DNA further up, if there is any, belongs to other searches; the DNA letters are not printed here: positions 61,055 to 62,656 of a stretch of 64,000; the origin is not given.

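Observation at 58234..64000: Cluster of three radical SAM enzymes (two cobalamin-dependent class B) with FMN-binding and polytopic membrane proteins: candidate uncharacterised modification pathway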

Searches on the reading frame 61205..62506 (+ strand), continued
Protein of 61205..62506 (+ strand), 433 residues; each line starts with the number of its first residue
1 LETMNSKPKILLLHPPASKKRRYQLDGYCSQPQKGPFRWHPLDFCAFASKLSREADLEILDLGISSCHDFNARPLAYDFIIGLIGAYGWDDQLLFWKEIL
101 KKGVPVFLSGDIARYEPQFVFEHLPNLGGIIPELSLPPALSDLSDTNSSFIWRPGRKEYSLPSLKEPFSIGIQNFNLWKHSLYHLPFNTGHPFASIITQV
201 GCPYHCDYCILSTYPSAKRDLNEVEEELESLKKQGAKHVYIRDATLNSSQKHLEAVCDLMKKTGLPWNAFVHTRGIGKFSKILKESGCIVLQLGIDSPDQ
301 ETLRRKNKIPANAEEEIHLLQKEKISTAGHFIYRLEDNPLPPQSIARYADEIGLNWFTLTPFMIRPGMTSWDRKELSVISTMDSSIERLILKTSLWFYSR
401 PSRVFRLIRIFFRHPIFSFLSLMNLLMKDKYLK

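Call 62: search_protein_families(library=ncbifam, proteins=[P0271, P0272, P0273, P0274, P0275, P0277, P0285, P0300, P0330, P0400], max_evalue=1e-10)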
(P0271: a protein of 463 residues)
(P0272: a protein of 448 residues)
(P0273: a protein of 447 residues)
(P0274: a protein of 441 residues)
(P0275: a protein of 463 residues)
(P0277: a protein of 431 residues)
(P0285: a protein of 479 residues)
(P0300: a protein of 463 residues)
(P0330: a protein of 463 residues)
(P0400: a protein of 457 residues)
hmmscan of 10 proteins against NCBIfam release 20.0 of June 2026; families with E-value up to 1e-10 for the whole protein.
P0271 (463 aa): 12 families
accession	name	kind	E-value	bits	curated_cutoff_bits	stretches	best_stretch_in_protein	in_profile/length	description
TIGR03471.1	HpnJ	equivalog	7.3e-33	114.1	577.6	1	35-441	31-444/472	hopanoid biosynthesis associated radical SAM protein HpnJ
TIGR04479.1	bcpD_PhpK_rSAM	subfamily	4.6e-21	74.8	600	1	201-371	241-414/504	PhpK family radical SAM P-methyltransferase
TIGR02026.1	BchE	equivalog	5.9e-17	61.7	481.35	1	208-435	201-433/497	magnesium-protoporphyrin IX monomethyl ester anaerobic oxidative cyclase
NF038361.1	rSAM_Sden_1168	equivalog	6e-17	61.4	575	1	63-398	126-485/560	Sden_1168 family B12-binding radical SAM P-methyltransferase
TIGR04072.2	rSAM_ladder_B12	equivalog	1.3e-16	60.3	360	1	202-368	181-351/443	lipid biosynthesis B12-binding/radical SAM protein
TIGR04014.1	B12_SAM_MJ_0865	equivalog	6e-16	58.3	360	0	302-399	272-369/434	methyl-coenzyme M reductase glutamine C-methyltransferase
NF033070.1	rSAM_AprD4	equivalog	3.1e-15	56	500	1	133-397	130-398/456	AprD4 family radical SAM diol-dehydratase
NF040546.1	rSAM_CUAEP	equivalog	6.9e-14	51.4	500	1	94-364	65-339/468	CUAEP/CCAEP-tail radical SAM (seleno)protein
NF050148.1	rSAM_ApyD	equivalog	1.3e-13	50.2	750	1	206-364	204-364/645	RiPP biosynthesis radical SAM protein ApyD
TIGR04367.1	HpnR_B12_rSAM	equivalog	1.6e-12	46.7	650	1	66-402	49-388/490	hopanoid C-3 methylase HpnR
TIGR04385.1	B12_rSAM_cofa1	equivalog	2.7e-12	46.7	450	1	99-362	92-360/438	B12 lower ligand biosynthesis radical SAM protein BzaD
TIGR04428.1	B12_rSAM_trp_MT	equivalog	4.2e-11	41.9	500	1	201-371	216-403/558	tryptophan 2-C-methyltransferase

P0272 (448 aa): 9 families
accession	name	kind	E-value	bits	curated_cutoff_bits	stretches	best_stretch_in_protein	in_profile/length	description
NF033070.1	rSAM_AprD4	equivalog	5.6e-21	75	500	1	39-372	42-377/456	AprD4 family radical SAM diol-dehydratase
TIGR04479.1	bcpD_PhpK_rSAM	subfamily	9.7e-21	73.7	600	1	198-362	241-408/504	PhpK family radical SAM P-methyltransferase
TIGR03471.1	HpnJ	equivalog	1.6e-19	70.2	577.6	1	188-380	188-382/472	hopanoid biosynthesis associated radical SAM protein HpnJ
TIGR04014.1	B12_SAM_MJ_0865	equivalog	2.9e-17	62.6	360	1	205-385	167-358/434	methyl-coenzyme M reductase glutamine C-methyltransferase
TIGR04072.2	rSAM_ladder_B12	equivalog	4.5e-15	55.2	360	1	205-354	187-340/443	lipid biosynthesis B12-binding/radical SAM protein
NF050148.1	rSAM_ApyD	equivalog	8e-15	54.2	750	1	205-352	206-355/645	RiPP biosynthesis radical SAM protein ApyD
NF038361.1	rSAM_Sden_1168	equivalog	1.9e-13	49.8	575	1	189-380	270-468/560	Sden_1168 family B12-binding radical SAM P-methyltransferase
TIGR04385.1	B12_rSAM_cofa1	equivalog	6.8e-13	48.6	450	1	106-355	99-356/438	B12 lower ligand biosynthesis radical SAM protein BzaD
TIGR04295.1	B12_rSAM_oligo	hypoth_equivalog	8.8e-13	47.7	400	0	199-333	201-330/422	TIGR04295 family B12-binding domain-containing radical SAM protein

P0273 (447 aa): 16 families
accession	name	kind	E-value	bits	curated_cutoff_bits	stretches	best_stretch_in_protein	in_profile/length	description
TIGR04479.1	bcpD_PhpK_rSAM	subfamily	1.7e-32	112.5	600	1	189-363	240-417/504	PhpK family radical SAM P-methyltransferase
TIGR03471.1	HpnJ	equivalog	4.7e-28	98.3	577.6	1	176-445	183-465/472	hopanoid biosynthesis associated radical SAM protein HpnJ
TIGR04072.2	rSAM_ladder_B12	equivalog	5.5e-25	87.9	360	1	187-355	177-349/443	lipid biosynthesis B12-binding/radical SAM protein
TIGR02026.1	BchE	equivalog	9.6e-23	80.8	481.35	1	171-366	175-376/497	magnesium-protoporphyrin IX monomethyl ester anaerobic oxidative cyclase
TIGR04385.1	B12_rSAM_cofa1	equivalog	3.6e-19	69.3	450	1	198-355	203-364/438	B12 lower ligand biosynthesis radical SAM protein BzaD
TIGR04014.1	B12_SAM_MJ_0865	equivalog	9.8e-19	67.4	360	1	197-372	167-353/434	methyl-coenzyme M reductase glutamine C-methyltransferase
NF050148.1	rSAM_ApyD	equivalog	5.7e-17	61.3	750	1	161-352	175-363/645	RiPP biosynthesis radical SAM protein ApyD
NF033070.1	rSAM_AprD4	equivalog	9.4e-17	61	500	1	167-374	172-387/456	AprD4 family radical SAM diol-dehydratase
NF038361.1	rSAM_Sden_1168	equivalog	2.4e-16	59.4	575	1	167-371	252-467/560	Sden_1168 family B12-binding radical SAM P-methyltransferase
TIGR04295.1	B12_rSAM_oligo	hypoth_equivalog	1e-14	54.1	400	1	187-311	197-317/422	TIGR04295 family B12-binding domain-containing radical SAM protein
TIGR04428.1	B12_rSAM_trp_MT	equivalog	2.6e-14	52.5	500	1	183-356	208-399/558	tryptophan 2-C-methyltransferase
NF045585.1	rSAM_slr0320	equivalog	5.6e-13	48.2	775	1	160-310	209-362/511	photosystem II high light acclimation radical SAM protein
TIGR00089.1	TIGR00089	subfamily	1.2e-12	47.4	251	1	189-379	139-342/429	MiaB/RimO family radical SAM methylthiotransferase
TIGR04013.1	B12_SAM_MJ_1487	hypoth_equivalog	3.1e-12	46.1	251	1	157-355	115-333/382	TIGR04013 family B12-binding domain/radical SAM domain-containing protein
TIGR01125.1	TIGR01125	equivalog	4.9e-12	45.6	356.95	1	188-379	135-340/432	30S ribosomal protein S12 methylthiotransferase RimO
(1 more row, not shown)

P0274 (441 aa): 9 families
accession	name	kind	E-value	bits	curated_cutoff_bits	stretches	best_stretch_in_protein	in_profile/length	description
TIGR03471.1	HpnJ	equivalog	4.8e-29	101.6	577.6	1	194-379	195-383/472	hopanoid biosynthesis associated radical SAM protein HpnJ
TIGR04072.2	rSAM_ladder_B12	equivalog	4.6e-22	78.3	360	1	198-356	182-344/443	lipid biosynthesis B12-binding/radical SAM protein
NF033070.1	rSAM_AprD4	equivalog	2.9e-19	69.3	500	1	189-370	189-375/456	AprD4 family radical SAM diol-dehydratase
TIGR04479.1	bcpD_PhpK_rSAM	subfamily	3.5e-18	65.3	600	1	196-356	241-404/504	PhpK family radical SAM P-methyltransferase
NF050148.1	rSAM_ApyD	equivalog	1.1e-14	53.7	750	1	196-348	199-353/645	RiPP biosynthesis radical SAM protein ApyD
TIGR04385.1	B12_rSAM_cofa1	equivalog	6.2e-14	52.1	450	1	192-354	191-357/438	B12 lower ligand biosynthesis radical SAM protein BzaD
TIGR04014.1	B12_SAM_MJ_0865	equivalog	7.5e-13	48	360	1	171-379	139-354/434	methyl-coenzyme M reductase glutamine C-methyltransferase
NF045585.1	rSAM_slr0320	equivalog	1.4e-12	46.9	775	1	198-351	237-399/511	photosystem II high light acclimation radical SAM protein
NF038361.1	rSAM_Sden_1168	equivalog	3.3e-11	42.5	575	0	156-378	240-468/560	Sden_1168 family B12-binding radical SAM P-methyltransferase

P0275 (463 aa): 9 families
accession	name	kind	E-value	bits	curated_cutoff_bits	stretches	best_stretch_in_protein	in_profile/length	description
NF033070.1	rSAM_AprD4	equivalog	4.8e-26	91.6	500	1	183-388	173-386/456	AprD4 family radical SAM diol-dehydratase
TIGR03471.1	HpnJ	equivalog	1.5e-24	86.7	577.6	1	204-387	196-382/472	hopanoid biosynthesis associated radical SAM protein HpnJ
TIGR04479.1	bcpD_PhpK_rSAM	subfamily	1.6e-21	76.3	600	1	202-366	238-405/504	PhpK family radical SAM P-methyltransferase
TIGR04072.2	rSAM_ladder_B12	equivalog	2.6e-17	62.6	360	1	205-370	180-349/443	lipid biosynthesis B12-binding/radical SAM protein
NF050148.1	rSAM_ApyD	equivalog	1.2e-14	53.7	750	1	208-366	202-362/645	RiPP biosynthesis radical SAM protein ApyD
TIGR04014.1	B12_SAM_MJ_0865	equivalog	2.3e-14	53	360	1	307-390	273-356/434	methyl-coenzyme M reductase glutamine C-methyltransferase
TIGR04385.1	B12_rSAM_cofa1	equivalog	1.8e-12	47.2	450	1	211-364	201-358/438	B12 lower ligand biosynthesis radical SAM protein BzaD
TIGR02026.1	BchE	equivalog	4e-11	42.5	481.35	0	211-386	200-381/497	magnesium-protoporphyrin IX monomethyl ester anaerobic oxidative cyclase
TIGR04428.1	B12_rSAM_trp_MT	equivalog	5.9e-11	41.4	500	1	203-377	214-405/558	tryptophan 2-C-methyltransferase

P0277 (431 aa): 7 families
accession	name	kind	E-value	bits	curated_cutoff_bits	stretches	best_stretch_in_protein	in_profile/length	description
NF033070.1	rSAM_AprD4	equivalog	9.9e-20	70.8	500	1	160-368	166-380/456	AprD4 family radical SAM diol-dehydratase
TIGR03471.1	HpnJ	equivalog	3.2e-18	65.9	577.6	1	193-375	201-386/472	hopanoid biosynthesis associated radical SAM protein HpnJ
TIGR02026.1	BchE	equivalog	2e-17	63.2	481.35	1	171-372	176-383/497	magnesium-protoporphyrin IX monomethyl ester anaerobic oxidative cyclase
TIGR04479.1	bcpD_PhpK_rSAM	subfamily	1.9e-16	59.5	600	1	194-344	246-399/504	PhpK family radical SAM P-methyltransferase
TIGR04072.2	rSAM_ladder_B12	equivalog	7.1e-13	48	360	1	197-340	188-335/443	lipid biosynthesis B12-binding/radical SAM protein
TIGR04295.1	B12_rSAM_oligo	hypoth_equivalog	4.8e-12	45.3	400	1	195-323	206-332/422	TIGR04295 family B12-binding domain-containing radical SAM protein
NF050148.1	rSAM_ApyD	equivalog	1.2e-11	43.7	750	1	196-338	206-350/645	RiPP biosynthesis radical SAM protein ApyD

P0285 (479 aa): 9 families
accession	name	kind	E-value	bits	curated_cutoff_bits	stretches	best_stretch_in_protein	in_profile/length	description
TIGR03471.1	HpnJ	equivalog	1.1e-37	130.1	577.6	1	51-438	48-446/472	hopanoid biosynthesis associated radical SAM protein HpnJ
NF033070.1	rSAM_AprD4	equivalog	2.9e-36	125.3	500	1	4-387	8-396/456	AprD4 family radical SAM diol-dehydratase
TIGR04479.1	bcpD_PhpK_rSAM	subfamily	1.2e-27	96.4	600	1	199-363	246-413/504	PhpK family radical SAM P-methyltransferase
TIGR02026.1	BchE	equivalog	5.5e-24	84.9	481.35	1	201-381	201-387/497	magnesium-protoporphyrin IX monomethyl ester anaerobic oxidative cyclase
NF050148.1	rSAM_ApyD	equivalog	9.2e-17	60.6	750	1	200-347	205-354/645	RiPP biosynthesis radical SAM protein ApyD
TIGR04072.2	rSAM_ladder_B12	equivalog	1.9e-15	56.5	360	1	191-353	177-343/443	lipid biosynthesis B12-binding/radical SAM protein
TIGR04014.1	B12_SAM_MJ_0865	equivalog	1.3e-13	50.6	360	1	188-383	154-360/434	methyl-coenzyme M reductase glutamine C-methyltransferase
TIGR04295.1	B12_rSAM_oligo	hypoth_equivalog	4.7e-13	48.6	400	0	197-312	203-314/422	TIGR04295 family B12-binding domain-containing radical SAM protein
NF045585.1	rSAM_slr0320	equivalog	4.4e-11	42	775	1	197-332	238-380/511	photosystem II high light acclimation radical SAM protein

P0300 (463 aa): 11 families
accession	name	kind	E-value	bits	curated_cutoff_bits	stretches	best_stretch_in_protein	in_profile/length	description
NF033070.1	rSAM_AprD4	equivalog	4.6e-30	104.9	500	1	33-374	38-377/456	AprD4 family radical SAM diol-dehydratase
TIGR03471.1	HpnJ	equivalog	2.5e-28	99.2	577.6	1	80-392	72-395/472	hopanoid biosynthesis associated radical SAM protein HpnJ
TIGR04479.1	bcpD_PhpK_rSAM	subfamily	5.1e-28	97.7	600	1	197-366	240-412/504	PhpK family radical SAM P-methyltransferase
TIGR02026.1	BchE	equivalog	5.8e-21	74.9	481.35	1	201-381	197-383/497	magnesium-protoporphyrin IX monomethyl ester anaerobic oxidative cyclase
NF050148.1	rSAM_ApyD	equivalog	5.6e-19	68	750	1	70-359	68-362/645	RiPP biosynthesis radical SAM protein ApyD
TIGR04385.1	B12_rSAM_cofa1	equivalog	9.4e-18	64.6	450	1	201-360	198-361/438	B12 lower ligand biosynthesis radical SAM protein BzaD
TIGR04072.2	rSAM_ladder_B12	equivalog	7.6e-16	57.8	360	1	193-358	175-344/443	lipid biosynthesis B12-binding/radical SAM protein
TIGR04013.1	B12_SAM_MJ_1487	hypoth_equivalog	5.7e-14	51.8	251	1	191-363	143-333/382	TIGR04013 family B12-binding domain/radical SAM domain-containing protein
TIGR04295.1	B12_rSAM_oligo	hypoth_equivalog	3.1e-13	49.2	400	1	188-324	190-322/422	TIGR04295 family B12-binding domain-containing radical SAM protein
TIGR04014.1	B12_SAM_MJ_0865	equivalog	2e-12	46.7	360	1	202-382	164-355/434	methyl-coenzyme M reductase glutamine C-methyltransferase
NF038361.1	rSAM_Sden_1168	equivalog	5.1e-11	41.8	575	0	186-374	270-460/560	Sden_1168 family B12-binding radical SAM P-methyltransferase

P0330 (463 aa): 11 families
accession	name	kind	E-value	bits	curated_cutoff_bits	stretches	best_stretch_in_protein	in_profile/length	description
TIGR03471.1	HpnJ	equivalog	1.9e-35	122.7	577.6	1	33-438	32-444/472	hopanoid biosynthesis associated radical SAM protein HpnJ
NF033070.1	rSAM_AprD4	equivalog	2.7e-31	109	500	1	30-396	37-403/456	AprD4 family radical SAM diol-dehydratase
TIGR04479.1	bcpD_PhpK_rSAM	subfamily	8e-27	93.8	600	1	196-360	241-408/504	PhpK family radical SAM P-methyltransferase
NF050148.1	rSAM_ApyD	equivalog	1.2e-17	63.6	750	1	173-351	182-356/645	RiPP biosynthesis radical SAM protein ApyD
TIGR04014.1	B12_SAM_MJ_0865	equivalog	8.3e-17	61.1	360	1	204-386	168-361/434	methyl-coenzyme M reductase glutamine C-methyltransferase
TIGR04072.2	rSAM_ladder_B12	equivalog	1.6e-15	56.7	360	1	196-360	180-348/443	lipid biosynthesis B12-binding/radical SAM protein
NF038361.1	rSAM_Sden_1168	equivalog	7.4e-15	54.5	575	1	196-376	282-466/560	Sden_1168 family B12-binding radical SAM P-methyltransferase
TIGR02026.1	BchE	equivalog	9e-14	51.2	481.35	1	151-379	151-383/497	magnesium-protoporphyrin IX monomethyl ester anaerobic oxidative cyclase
TIGR04295.1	B12_rSAM_oligo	hypoth_equivalog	8.3e-12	44.5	400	0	196-322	200-322/422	TIGR04295 family B12-binding domain-containing radical SAM protein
TIGR04385.1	B12_rSAM_cofa1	equivalog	3.3e-11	43.1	450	1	198-357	197-360/438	B12 lower ligand biosynthesis radical SAM protein BzaD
TIGR04428.1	B12_rSAM_trp_MT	equivalog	3.5e-11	42.2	500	1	192-369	212-406/558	tryptophan 2-C-methyltransferase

P0400 (457 aa): 10 families
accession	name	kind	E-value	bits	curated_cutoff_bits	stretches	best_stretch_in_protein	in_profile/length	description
TIGR03471.1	HpnJ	equivalog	1.1e-27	97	577.6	1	29-431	30-440/472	hopanoid biosynthesis associated radical SAM protein HpnJ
TIGR04479.1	bcpD_PhpK_rSAM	subfamily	7.4e-25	87.3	600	1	197-370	242-421/504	PhpK family radical SAM P-methyltransferase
NF050148.1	rSAM_ApyD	equivalog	7.2e-21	74.2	750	1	202-382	205-394/645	RiPP biosynthesis radical SAM protein ApyD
NF038361.1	rSAM_Sden_1168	equivalog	2e-20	72.9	575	1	176-388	257-480/560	Sden_1168 family B12-binding radical SAM P-methyltransferase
NF033070.1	rSAM_AprD4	equivalog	1.8e-19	70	500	1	184-393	185-402/456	AprD4 family radical SAM diol-dehydratase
TIGR02026.1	BchE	equivalog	8.2e-18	64.5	481.35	1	28-430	18-434/497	magnesium-protoporphyrin IX monomethyl ester anaerobic oxidative cyclase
TIGR04072.2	rSAM_ladder_B12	equivalog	1.5e-17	63.4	360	1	196-392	180-383/443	lipid biosynthesis B12-binding/radical SAM protein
TIGR04014.1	B12_SAM_MJ_0865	equivalog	1.9e-15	56.6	360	1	146-382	116-359/434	methyl-coenzyme M reductase glutamine C-methyltransferase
TIGR04295.1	B12_rSAM_oligo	hypoth_equivalog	1.5e-12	46.9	400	1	33-306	25-308/422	TIGR04295 family B12-binding domain-containing radical SAM protein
TIGR04013.1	B12_SAM_MJ_1487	hypoth_equivalog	1.2e-11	44.1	251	0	295-381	269-357/382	TIGR04013 family B12-binding domain/radical SAM domain-containing protein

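Call 63: search_protein_families(library=ncbifam, proteins=[L089:1663-3015:+, L089:3192-4502:+, L089:4728-5483:+, L089:5491-6345:+, L089:12967-14550:+, L089:14571-15353:-, L089:15362-16423:-, L004:5305-6825:+, L004:15959-16753:+, L004:18938-20416:-], max_evalue=0.01)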
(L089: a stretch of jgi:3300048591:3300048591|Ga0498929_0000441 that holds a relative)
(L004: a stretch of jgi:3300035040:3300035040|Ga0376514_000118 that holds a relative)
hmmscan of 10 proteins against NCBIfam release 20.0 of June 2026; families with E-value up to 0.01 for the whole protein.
L089:1663-3015:+ (450 aa): 0 families

L089:3192-4502:+ (436 aa): 0 families

L089:4728-5483:+ (251 aa): 0 families

L089:5491-6345:+ (284 aa): 0 families

L089:12967-14550:+ (527 aa): 0 families

L089:14571-15353:- (260 aa): 1 family
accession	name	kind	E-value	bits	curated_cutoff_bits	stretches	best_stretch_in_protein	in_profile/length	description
NF009523.0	PRK12884.1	equivalog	6.1e-06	25.6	269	1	21-189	28-195/279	prenyltransferase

L089:15362-16423:- (353 aa): 3 families
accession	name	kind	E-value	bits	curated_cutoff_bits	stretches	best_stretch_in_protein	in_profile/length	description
TIGR03463.1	osq_cycl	subfamily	4.8e-05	21.8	851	0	29-65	464-500/634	2,3-oxidosqualene cyclase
TIGR01787.1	squalene_cyclas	subfamily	8e-05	21.4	322.7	0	25-62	442-479/622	squalene/oxidosqualene cyclases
TIGR01507.1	hopene_cyclase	equivalog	0.009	14.4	431.1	0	36-62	400-601/640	squalene--hopene cyclase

L004:5305-6825:+ (506 aa): 20 families
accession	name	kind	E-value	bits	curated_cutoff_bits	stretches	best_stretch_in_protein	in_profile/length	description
NF041717.1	HaaA_phane_TPR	equivalog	7.1e-22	77.3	1125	3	297-408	755-866/882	cyclophane-containing RiPP biosynthesis TPR protein HaaT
NF053520.1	HK_Porph_FimS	equivalog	7.5e-17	60.8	600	1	296-499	126-329/618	sensor histidine kinase FimS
NF053617.1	SARPRegAfsRStmc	equivalog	2e-14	52.6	1430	2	222-368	744-890/986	SARP-family global regulator AfsR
NF040959.1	MamA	equivalog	2.5e-13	49.9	200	2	224-366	47-171/204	magnetosome protein MamA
TIGR02521.1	type_IV_pilW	equivalog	8.2e-12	45.2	154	1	292-477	29-192/234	type IV pilus biogenesis/stability protein PilW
NF053779.1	BT3442_fam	equivalog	2.2e-11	43.2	940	1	236-407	84-255/563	BT3442 family protein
NF047507.1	TPR_BatC_Lepto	exception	1.5e-09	37.6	175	1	349-406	73-128/214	TPR repeat-containing protein BatC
TIGR02917.1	PEP_TPR_lipo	equivalog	1.7e-09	36.2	312.2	1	215-489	432-670/899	XrtA/PEP-CTERM system TPR-repeat protein PrsT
NF040586.1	FxSxx_TPR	equivalog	4.6e-09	35.3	300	1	227-450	398-635/830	FxSxx-COOH system tetratricopeptide repeat protein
NF002725.1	PRK02603.1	equivalog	4.5e-08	33.3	143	1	311-366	52-104/173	photosystem I assembly protein Ycf3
NF053720.1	NsdA_fam_reg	subfamily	4.3e-07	29.8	75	0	222-332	289-406/432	NsdA family TPR-like regulatory protein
NF008757.0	PRK11788.1-5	equivalog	5e-07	29.2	363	1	348-443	49-136/388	lipopolysaccharide assembly protein LapB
NF033762.1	social_mot_Tgl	equivalog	8.1e-07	28.6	225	1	294-442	31-164/252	social motility TPR repeat lipoprotein Tgl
NF040561.1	PrimPol_Msp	equivalog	2.7e-06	26.3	200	1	238-357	8-128/515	CRISPR-associated primase-polymerase type A1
NF008391.2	PRK11189.1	equivalog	4.1e-06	26.5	250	0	327-366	92-131/297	lipoprotein NlpI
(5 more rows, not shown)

L004:15959-16753:+ (264 aa): 0 families

L004:18938-20416:- (492 aa): 0 families
